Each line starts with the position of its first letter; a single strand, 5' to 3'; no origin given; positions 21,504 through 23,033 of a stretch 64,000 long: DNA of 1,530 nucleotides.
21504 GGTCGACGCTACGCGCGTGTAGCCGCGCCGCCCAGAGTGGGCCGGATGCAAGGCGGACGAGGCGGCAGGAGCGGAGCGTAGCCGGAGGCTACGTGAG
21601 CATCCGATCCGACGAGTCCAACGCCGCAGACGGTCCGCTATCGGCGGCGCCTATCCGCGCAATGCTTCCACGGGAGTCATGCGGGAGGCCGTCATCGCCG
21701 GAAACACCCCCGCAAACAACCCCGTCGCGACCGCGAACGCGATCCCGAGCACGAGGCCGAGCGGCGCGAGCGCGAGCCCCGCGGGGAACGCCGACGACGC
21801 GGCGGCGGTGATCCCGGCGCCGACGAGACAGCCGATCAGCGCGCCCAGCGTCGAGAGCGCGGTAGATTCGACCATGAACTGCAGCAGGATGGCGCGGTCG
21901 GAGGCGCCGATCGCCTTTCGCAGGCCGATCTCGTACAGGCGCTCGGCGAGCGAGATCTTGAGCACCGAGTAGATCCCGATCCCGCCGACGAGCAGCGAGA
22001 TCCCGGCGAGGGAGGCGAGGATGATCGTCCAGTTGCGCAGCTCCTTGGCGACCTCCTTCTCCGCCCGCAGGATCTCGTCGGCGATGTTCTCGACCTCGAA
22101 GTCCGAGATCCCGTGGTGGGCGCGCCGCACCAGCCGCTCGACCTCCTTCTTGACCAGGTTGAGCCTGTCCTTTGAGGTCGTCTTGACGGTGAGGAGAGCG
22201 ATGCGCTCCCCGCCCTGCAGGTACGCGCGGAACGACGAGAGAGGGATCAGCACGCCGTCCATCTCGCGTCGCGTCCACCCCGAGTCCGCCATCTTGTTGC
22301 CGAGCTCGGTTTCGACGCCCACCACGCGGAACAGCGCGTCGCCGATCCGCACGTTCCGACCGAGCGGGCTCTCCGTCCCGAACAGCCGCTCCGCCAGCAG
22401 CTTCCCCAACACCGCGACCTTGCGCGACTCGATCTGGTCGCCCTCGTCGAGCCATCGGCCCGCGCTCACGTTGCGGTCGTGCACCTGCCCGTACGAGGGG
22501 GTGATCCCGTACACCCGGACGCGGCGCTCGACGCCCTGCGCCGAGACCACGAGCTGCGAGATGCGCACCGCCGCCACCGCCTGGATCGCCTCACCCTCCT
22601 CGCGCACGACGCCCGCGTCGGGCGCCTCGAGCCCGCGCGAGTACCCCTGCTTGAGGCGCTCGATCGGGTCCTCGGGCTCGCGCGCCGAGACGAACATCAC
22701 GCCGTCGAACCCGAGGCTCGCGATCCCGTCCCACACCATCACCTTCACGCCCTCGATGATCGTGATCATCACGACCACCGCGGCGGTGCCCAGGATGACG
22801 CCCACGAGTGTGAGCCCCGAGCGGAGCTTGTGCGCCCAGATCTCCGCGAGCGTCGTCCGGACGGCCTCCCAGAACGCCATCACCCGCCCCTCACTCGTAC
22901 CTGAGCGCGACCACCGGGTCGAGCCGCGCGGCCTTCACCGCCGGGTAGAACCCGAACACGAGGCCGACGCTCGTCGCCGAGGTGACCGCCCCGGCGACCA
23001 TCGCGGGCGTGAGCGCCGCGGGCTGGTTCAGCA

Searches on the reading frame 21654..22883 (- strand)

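Call 18: search_protein_families(library=pfam, proteins=[window:21654-22883:-], max_evalue=0.001)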
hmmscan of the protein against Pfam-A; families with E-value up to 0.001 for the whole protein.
window:21654-22883:- (410 aa): 2 families
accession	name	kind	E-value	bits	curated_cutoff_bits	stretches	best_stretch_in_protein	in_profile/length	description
PF12704.14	MacB_PCD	-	2.2e-34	120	27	1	22-250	1-206/207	MacB-like periplasmic core domain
PF02687.27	FtsX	-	1.1e-18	67.8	25.5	1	292-404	3-120/120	FtsX-like permease C-terminal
